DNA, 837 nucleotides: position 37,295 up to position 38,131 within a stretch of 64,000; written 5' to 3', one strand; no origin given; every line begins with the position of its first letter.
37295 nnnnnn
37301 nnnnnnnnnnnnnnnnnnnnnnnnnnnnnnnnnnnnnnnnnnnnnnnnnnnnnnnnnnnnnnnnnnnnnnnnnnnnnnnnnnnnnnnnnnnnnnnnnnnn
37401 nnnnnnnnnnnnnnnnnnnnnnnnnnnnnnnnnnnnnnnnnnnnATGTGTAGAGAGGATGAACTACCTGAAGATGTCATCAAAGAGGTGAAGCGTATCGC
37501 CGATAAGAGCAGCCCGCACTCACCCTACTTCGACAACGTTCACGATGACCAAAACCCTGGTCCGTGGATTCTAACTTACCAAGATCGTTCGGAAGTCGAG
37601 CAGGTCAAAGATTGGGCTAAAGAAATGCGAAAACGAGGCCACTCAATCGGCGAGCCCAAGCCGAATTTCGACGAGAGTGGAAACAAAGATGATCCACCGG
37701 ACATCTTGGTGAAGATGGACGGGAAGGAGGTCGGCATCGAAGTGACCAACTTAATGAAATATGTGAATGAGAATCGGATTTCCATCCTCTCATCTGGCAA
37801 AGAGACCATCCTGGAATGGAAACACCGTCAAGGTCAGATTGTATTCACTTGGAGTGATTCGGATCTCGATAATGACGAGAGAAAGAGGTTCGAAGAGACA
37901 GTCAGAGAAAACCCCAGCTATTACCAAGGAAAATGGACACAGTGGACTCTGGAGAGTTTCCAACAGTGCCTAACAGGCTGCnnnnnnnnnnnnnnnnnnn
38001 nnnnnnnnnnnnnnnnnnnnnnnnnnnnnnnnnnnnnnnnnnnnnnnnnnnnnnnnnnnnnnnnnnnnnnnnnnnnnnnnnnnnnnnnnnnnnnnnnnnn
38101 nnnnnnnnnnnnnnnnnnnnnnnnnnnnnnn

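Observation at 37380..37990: AT-rich orphan gene captured between the IS1595 pair and an IS5 copy, with an IS-encoded C-terminus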

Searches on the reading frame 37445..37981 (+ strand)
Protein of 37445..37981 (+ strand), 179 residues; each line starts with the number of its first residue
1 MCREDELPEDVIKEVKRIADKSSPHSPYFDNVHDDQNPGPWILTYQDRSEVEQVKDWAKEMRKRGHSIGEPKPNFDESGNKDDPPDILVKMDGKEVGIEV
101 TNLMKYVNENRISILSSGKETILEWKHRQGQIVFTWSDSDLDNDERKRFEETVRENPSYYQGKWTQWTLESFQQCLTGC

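Call 5: search_protein_families(library=pfam, proteins=[window:37445-37981:+], max_evalue=0.1)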
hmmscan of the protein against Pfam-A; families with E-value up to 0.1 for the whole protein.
window:37445-37981:+ (179 aa): 0 families

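Call 7: find_homologous_proteins(query=window:37445-37981:+, max_evalue=0.01)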
Query window:37445-37981:+ (179 aa): 17 proteins with E <= 0.01 among 36 candidates.
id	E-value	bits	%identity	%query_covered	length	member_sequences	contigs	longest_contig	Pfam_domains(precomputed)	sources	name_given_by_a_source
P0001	1.3e-119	415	100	100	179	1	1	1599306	-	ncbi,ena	-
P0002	9.5e-66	239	70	94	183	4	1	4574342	-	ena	-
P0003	8.4e-62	226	66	97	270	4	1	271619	-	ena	-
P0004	2.9e-51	192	53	97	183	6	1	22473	-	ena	-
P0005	4.9e-50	188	53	97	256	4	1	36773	-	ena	-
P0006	4.6e-49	185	54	97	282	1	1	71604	-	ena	-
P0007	1.4e-48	183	74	65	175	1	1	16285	-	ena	-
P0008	3.5e-48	182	67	80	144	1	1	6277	-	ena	-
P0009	2.5e-47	179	48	97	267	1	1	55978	-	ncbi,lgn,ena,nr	ncbi:MAG: hypothetical protein OXH99_13880 [Bryobacterales bacterium]|nr:hypothetical protein [Bryob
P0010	8.4e-39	151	49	93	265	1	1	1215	-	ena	-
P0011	5.6e-37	145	45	98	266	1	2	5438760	-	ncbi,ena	-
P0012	1.3e-35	141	48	94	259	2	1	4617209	-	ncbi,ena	-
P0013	7.0e-34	135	43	93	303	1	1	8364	-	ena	-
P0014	2.5e-31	127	44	93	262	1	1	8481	-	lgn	-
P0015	1.0e-28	118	43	98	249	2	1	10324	-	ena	-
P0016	6.5e-27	112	42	98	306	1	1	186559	-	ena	-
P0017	2.8e-26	110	43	92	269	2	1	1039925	-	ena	-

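Call 11: find_encoding_contigs(protein=P0001, flank=3000, max_places=3)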
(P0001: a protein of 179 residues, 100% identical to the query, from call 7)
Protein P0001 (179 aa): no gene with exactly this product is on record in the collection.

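Call 12: find_encoding_contigs(protein=P0011, flank=10000, max_places=3)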
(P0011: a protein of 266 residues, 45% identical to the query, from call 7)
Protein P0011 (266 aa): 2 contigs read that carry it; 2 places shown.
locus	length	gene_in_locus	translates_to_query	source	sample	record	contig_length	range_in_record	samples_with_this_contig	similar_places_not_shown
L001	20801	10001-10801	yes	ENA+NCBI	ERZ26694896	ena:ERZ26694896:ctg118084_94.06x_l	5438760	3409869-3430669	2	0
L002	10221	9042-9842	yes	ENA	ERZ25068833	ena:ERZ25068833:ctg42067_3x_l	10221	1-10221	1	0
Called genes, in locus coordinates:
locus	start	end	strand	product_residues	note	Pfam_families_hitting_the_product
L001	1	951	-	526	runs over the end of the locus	-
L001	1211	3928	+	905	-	PF02369:Big_1 (weak), PF13620:CarboxypepD_reg, PF13715:CarbopepD_reg_2 (weak), PF17210:SdrD_B (weak), PF25183:OMP_b-brl_4, PF00593:TonB_dep_Rec_b-barrel (weak), PF25183:OMP_b-brl_4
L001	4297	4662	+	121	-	PF01850:PIN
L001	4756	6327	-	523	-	PF00884:Sulfatase, PF01663:Phosphodiest (faint), PF16347:SGSH_C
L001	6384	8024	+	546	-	PF00496:SBP_bac_5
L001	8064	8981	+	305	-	PF19300:BPD_transp_1_N, PF00528:BPD_transp_1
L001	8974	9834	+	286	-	PF12911:OppC_N (weak), PF00528:BPD_transp_1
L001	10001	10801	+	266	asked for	-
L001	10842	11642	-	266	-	PF18734:HEPN_AbiU2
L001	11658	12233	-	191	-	-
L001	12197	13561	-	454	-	PF00145:DNA_methylase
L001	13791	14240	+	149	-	PF03852:Vsr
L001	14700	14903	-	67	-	-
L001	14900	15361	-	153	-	PF23951:DUF7282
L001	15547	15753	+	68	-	PF21716:dnstrm_HI1420 (weak)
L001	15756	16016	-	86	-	PF19891:DUF6364 (weak)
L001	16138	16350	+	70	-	-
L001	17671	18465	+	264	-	PF13358:DDE_3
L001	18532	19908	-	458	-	PF00884:Sulfatase, PF01663:Phosphodiest, PF16347:SGSH_C (faint)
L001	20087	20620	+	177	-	PF11138:DUF2911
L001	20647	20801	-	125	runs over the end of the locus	PF01850:PIN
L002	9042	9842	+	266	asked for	-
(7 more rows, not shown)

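Call 13: find_encoding_contigs(protein=P0003, flank=10000, max_places=3)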
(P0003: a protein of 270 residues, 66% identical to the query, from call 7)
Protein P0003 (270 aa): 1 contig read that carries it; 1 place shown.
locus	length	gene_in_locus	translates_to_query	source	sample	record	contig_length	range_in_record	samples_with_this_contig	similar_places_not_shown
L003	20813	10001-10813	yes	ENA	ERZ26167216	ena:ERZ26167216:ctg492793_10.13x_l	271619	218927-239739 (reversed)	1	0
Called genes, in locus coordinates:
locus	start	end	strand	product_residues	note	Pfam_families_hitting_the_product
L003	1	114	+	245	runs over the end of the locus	-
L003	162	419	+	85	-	PF14216:DUF4326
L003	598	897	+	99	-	-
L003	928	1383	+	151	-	-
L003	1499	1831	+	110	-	PF14359:DUF4406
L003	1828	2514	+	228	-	PF01555:N6_N4_Mtase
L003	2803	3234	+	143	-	PF25185:Tad3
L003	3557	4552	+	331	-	PF06067:DUF932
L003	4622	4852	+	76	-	-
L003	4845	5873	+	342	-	-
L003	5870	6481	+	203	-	-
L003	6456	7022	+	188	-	-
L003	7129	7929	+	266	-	PF07505:DUF5131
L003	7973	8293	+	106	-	-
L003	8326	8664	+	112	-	PF05973:Gp49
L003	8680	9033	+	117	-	PF13744:HTH_37 (weak), PF13560:HTH_31, PF01381:HTH_3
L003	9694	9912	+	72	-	-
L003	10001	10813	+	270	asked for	-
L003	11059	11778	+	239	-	-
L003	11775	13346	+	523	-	PF17289:Terminase_6C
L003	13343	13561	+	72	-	PF12728:HTH_17 (weak)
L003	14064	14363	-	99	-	PF03400:DDE_Tnp_IS1 (faint)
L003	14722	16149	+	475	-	PF13264:DUF4055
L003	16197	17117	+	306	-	PF04233:Phage_Mu_F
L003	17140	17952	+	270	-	-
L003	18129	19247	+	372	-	PF25209:Phage_capsid_4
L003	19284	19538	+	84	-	-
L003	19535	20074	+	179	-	PF20557:DnaT_2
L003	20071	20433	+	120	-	-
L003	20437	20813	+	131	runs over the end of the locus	PF12691:Phage_tail_terminator_6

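Call 14: find_encoding_contigs(protein=P0012, flank=10000, max_places=3)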
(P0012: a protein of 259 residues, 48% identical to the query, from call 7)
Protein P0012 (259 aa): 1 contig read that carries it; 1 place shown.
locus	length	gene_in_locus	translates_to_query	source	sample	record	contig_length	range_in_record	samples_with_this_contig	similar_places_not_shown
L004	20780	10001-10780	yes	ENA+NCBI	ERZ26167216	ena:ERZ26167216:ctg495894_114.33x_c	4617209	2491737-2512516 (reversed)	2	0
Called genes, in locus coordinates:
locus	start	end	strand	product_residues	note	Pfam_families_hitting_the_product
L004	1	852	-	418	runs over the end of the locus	PF00251:Glyco_hydro_32N, PF08244:Glyco_hydro_32C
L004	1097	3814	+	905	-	PF02369:Big_1 (weak), PF13620:CarboxypepD_reg, PF13715:CarbopepD_reg_2 (weak), PF17210:SdrD_B (weak), PF25183:OMP_b-brl_4, PF00593:TonB_dep_Rec_b-barrel, PF25183:OMP_b-brl_4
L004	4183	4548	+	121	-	PF01850:PIN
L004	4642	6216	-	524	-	PF00884:Sulfatase, PF01663:Phosphodiest (faint), PF16347:SGSH_C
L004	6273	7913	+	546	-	PF00496:SBP_bac_5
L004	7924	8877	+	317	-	PF19300:BPD_transp_1_N, PF00528:BPD_transp_1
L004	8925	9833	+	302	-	PF12911:OppC_N (weak), PF00528:BPD_transp_1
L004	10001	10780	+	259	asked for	-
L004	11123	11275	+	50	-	PF01610:DDE_Tnp_ISL3 (weak)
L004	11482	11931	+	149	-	PF08238:Sel1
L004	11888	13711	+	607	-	PF08238:Sel1 (weak), PF23310:TPR_27 (faint), PF08238:Sel1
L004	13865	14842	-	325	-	-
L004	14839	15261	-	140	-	-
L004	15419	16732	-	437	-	PF00145:DNA_methylase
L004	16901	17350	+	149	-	PF03852:Vsr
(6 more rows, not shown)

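Call 22: search_protein_families(library=phrogs, proteins=[P0003], max_evalue=0.001)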
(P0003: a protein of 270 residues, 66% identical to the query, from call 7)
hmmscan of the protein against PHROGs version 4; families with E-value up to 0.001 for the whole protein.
P0003 (270 aa): 0 families

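Call 23: predict_structure(alignment_id=A2)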
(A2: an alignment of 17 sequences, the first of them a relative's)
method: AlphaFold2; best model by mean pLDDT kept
length: 270 residues; sequences in the alignment: 17
mean_pLDDT: 74.4   pTM: 0.66
mean pLDDT of the five models: 74.4, 73.6, 73.2, 71.6, 70.7
residues with pLDDT >= 90: 62; 70-90: 127; 50-70: 40; < 50: 41
segments of 3 or more residues with pLDDT < 50: 1-8, 15-39, 155-157, 268-270
pLDDT, mean of each block of 10 residues (from residue 1): 42 47 36 38 88 91 83 77 93 78 72 80 80 83 84 59 87 91 81 74 89 76 89 92 59 71 68
secondary structure, 60 per line:
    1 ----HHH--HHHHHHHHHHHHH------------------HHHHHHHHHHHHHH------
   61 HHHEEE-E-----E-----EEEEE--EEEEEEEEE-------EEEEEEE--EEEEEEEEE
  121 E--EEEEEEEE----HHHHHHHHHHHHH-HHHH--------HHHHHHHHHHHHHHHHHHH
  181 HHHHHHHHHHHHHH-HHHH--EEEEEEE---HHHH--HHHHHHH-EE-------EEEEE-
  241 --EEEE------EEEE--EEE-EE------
elements in order: H10-22 H41-54 E64-66 E80-84 E87-95 E103-109 E112-121 E124-131 H136-148 H150-153 H162-194 H196-199 E202-208 H212-215 H218-224 E235-239 E243-246 E253-256 E259-261

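Call 24: search_protein_representatives(protein=window:37445-37981:+)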
Query: 179 residues. Proteins with E-value up to 0.001 (for the whole library): 29; up to 1e-10: 15; up to 1e-30: 2. The best 29 are listed.
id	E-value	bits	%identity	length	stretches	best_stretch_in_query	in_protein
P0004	9.1e-52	191.8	56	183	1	4-176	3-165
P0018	9.0e-34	133.1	43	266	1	5-176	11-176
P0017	9.0e-27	110.3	60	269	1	8-114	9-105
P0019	8.7e-26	107.0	25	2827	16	104-160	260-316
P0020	3.0e-24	102.0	56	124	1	5-116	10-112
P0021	1.4e-22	96.6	40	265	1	2-176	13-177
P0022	2.1e-20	89.5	48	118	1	17-130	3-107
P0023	8.7e-20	87.5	49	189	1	17-131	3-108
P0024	1.0e-17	80.8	53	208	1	4-112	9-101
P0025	8.8e-16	74.4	49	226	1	3-133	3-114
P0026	1.1e-13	67.6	51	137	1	46-124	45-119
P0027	1.9e-12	63.6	42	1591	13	112-137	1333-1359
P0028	6.9e-12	61.7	51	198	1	44-114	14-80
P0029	4.3e-11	59.1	48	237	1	6-112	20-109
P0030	8.5e-11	58.2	46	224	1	2-104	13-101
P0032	3.3e-09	53.0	46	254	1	44-111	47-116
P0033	5.2e-09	52.3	41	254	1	11-109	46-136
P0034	3.3e-08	49.7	52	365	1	44-107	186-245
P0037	1.7e-07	47.4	45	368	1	5-104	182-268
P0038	3.7e-07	46.3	25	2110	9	145-177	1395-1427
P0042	1.4e-04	37.9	32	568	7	143-179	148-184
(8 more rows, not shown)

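Call 26: list_cluster_members(proteins=[P0001, P0011, P0009])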
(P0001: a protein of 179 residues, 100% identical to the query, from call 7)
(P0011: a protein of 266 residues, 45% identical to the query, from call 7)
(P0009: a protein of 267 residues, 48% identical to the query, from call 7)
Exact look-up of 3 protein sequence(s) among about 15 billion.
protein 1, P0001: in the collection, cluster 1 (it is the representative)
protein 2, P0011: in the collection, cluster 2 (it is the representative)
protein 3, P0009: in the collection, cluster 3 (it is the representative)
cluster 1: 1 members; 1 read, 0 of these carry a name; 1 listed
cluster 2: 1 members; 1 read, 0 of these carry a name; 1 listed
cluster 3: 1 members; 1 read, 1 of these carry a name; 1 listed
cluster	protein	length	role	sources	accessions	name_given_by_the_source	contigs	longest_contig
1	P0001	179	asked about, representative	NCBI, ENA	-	-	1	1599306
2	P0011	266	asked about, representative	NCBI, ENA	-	-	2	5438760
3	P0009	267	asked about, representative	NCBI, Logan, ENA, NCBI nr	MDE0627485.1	MAG: hypothetical protein OXH99_13880 [Bryobacterales bacterium] | hypothetical protein [Bryobacterales bacterium]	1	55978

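Call 33: find_encoding_contigs(protein=P0002, flank=10000, max_places=2)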
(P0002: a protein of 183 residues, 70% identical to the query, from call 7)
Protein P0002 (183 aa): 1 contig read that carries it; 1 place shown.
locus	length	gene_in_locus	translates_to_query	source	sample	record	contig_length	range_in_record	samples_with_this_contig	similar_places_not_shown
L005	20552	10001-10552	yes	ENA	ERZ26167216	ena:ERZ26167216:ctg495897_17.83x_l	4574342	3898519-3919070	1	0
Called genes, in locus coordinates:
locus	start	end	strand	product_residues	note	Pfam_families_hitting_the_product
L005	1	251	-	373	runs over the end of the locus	PF01041:DegT_DnrJ_EryC1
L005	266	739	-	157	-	PF01668:SmpB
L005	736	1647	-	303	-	PF04166:PdxA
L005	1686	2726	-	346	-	PF13177:DNA_pol3_delta2, PF00004:AAA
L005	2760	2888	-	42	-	-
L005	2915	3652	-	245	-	-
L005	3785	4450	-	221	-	PF13231:PMT_2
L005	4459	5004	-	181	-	-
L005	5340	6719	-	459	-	PF13701:DDE_Tnp_1_4, PF01609:DDE_Tnp_1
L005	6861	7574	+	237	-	PF00535:Glycos_transf_2, PF13641:Glyco_tranf_2_3 (weak)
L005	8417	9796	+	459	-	PF13701:DDE_Tnp_1_4, PF01609:DDE_Tnp_1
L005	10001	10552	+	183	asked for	-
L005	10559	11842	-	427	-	PF00872:Transposase_mut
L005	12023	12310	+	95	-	-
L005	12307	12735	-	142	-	PF15919:HicB_lk_antitox (weak), PF15970:HicB-like_2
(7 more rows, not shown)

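Call 34: find_encoding_contigs(protein=P0006, flank=10000, max_places=2)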
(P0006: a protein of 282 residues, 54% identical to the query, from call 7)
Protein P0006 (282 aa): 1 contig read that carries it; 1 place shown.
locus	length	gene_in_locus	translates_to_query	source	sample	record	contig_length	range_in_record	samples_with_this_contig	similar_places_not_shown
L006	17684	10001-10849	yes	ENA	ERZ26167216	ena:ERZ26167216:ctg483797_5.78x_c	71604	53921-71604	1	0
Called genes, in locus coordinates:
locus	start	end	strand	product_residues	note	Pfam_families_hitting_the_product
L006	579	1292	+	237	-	PF01051:Rep3_N, PF21205:Rep3_C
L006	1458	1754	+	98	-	-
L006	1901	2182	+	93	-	PF13936:HTH_38 (weak)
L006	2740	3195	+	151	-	PF03230:Antirestrict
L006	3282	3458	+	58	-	-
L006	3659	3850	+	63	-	-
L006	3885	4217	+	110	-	-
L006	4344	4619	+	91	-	-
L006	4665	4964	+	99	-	-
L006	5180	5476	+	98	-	-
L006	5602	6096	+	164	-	-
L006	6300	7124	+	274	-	-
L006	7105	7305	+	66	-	-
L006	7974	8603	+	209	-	PF00589:Phage_integrase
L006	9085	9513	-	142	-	-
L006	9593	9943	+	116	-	-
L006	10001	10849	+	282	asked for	-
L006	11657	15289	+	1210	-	PF16289:PIN_12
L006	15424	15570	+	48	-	-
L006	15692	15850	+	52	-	-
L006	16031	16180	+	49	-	-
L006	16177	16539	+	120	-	-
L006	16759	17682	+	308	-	?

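Call 35: find_encoding_contigs(protein=P0017, flank=10000, max_places=2)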
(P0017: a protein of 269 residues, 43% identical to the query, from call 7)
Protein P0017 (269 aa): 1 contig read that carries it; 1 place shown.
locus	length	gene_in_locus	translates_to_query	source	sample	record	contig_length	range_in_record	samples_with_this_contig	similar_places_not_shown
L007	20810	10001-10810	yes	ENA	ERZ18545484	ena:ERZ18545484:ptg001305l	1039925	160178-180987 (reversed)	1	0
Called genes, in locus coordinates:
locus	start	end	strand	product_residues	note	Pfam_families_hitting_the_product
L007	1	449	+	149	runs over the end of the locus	PF00011:HSP20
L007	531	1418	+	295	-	PF02668:TauD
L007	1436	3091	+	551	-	PF00749:tRNA-synt_1c, PF03950:tRNA-synt_1c_C, PF20974:tRNA-synt_1c_C2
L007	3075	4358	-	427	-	PF00202:Aminotran_3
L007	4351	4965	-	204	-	PF01323:DSBA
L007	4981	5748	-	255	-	PF00106:adh_short, PF08659:KR, PF23441:SDR, PF13561:adh_short_C2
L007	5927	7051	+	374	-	PF13356:Arm-DNA-bind_3, PF00589:Phage_integrase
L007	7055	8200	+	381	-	PF13356:Arm-DNA-bind_3, PF14659:Phage_int_SAM_3 (faint), PF22022:Phage_int_M, PF00589:Phage_integrase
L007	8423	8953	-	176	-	-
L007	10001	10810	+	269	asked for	-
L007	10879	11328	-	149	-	-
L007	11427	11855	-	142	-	-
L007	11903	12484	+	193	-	-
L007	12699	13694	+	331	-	PF16868:NMT1_3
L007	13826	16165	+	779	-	PF06808:DctM, PF11874:DUF3394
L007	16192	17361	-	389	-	PF00817:IMS, PF21999:IMS_HHH_1, PF11799:IMS_C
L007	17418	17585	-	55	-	PF00471:Ribosomal_L33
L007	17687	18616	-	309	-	PF00850:Hist_deacetyl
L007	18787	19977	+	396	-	PF25919:BSH_CusB (faint), PF00364:Biotin_lipoyl (faint), PF25917:BSH_RND (weak), PF25973:BSH_CzcB, PF25975:CzcB_C, PF25989:YknX_C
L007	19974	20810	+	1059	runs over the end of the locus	PF00873:ACR_tran, PF03176:MMPL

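Call 37: search_protein_families(library=pfam, alignment_id=A2, max_evalue=1)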
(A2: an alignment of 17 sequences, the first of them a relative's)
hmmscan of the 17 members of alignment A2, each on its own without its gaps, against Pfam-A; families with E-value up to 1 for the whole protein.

A. member 1, P0003 (270 aa): 0 families

B. families by the number of members that match (of 17 scanned): 10 families
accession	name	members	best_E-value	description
PF24777.1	DUF7700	3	0.017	Domain of unknown function (DUF7700)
PF05582.17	Peptidase_U57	1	0.021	YabG peptidase U57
PF22500.2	GMC_oxred_C_1st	1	0.054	GMC oxidoreductase, C-terminal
PF09235.17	SAM_Ste50p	1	0.059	Ste50p, sterile alpha motif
PF09177.16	STX6_10_61_N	1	0.093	Syntaxin 6/10/61, N-terminal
PF13565.12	HTH_32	1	0.11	Homeodomain-like domain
PF16064.11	DUF4806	1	0.13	Domain of unknown function (DUF4806)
PF18052.6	Rx_N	1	0.14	Rx N-terminal domain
PF13848.12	Thioredoxin_6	1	0.17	Thioredoxin-like domain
PF09772.14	Tmem26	1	0.31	Transmembrane protein 26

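Call 38: search_protein_families(library=padloc, alignment_id=A2, max_evalue=1)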
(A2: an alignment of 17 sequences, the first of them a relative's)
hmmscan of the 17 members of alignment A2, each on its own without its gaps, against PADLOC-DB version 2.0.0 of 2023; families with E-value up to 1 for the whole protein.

A. member 1, P0003 (270 aa): 1 family
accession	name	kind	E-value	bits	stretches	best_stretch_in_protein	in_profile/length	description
PDLC00139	GajB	-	0.042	10.1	1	141-208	442-510/644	UrvD helicase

B. families by the number of members that match (of 17 scanned): 1 family
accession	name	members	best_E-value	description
PDLC00139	GajB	1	0.042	UrvD helicase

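Call 39: search_solved_structures(query=A2, max_evalue=10)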
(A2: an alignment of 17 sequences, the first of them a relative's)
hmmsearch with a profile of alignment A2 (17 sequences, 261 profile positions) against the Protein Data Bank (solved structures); distinct sequences matched with E-value up to 10: 6.
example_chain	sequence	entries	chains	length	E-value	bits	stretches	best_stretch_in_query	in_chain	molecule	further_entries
8onx_A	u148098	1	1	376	0.1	14.9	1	27-72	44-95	Methionine aminopeptidase 2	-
8oo0_D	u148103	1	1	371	0.1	14.9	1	27-72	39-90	Methionine aminopeptidase 2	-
8onz_A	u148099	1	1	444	0.25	13.6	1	26-72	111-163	Methionine aminopeptidase 2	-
5fmf_U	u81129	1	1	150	0.8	12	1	92-167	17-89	RNA POLYMERASE II PRE-INITIATION COMPLEX, TFG1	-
7pzy_K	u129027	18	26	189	1.1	11.6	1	197-259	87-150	Ribosomal 40S subunit protein S9B | Ribosomal protein S4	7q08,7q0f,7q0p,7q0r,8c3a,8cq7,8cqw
9spj_ZB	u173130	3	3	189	1.1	11.5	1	161-259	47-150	40S ribosomal protein S9-A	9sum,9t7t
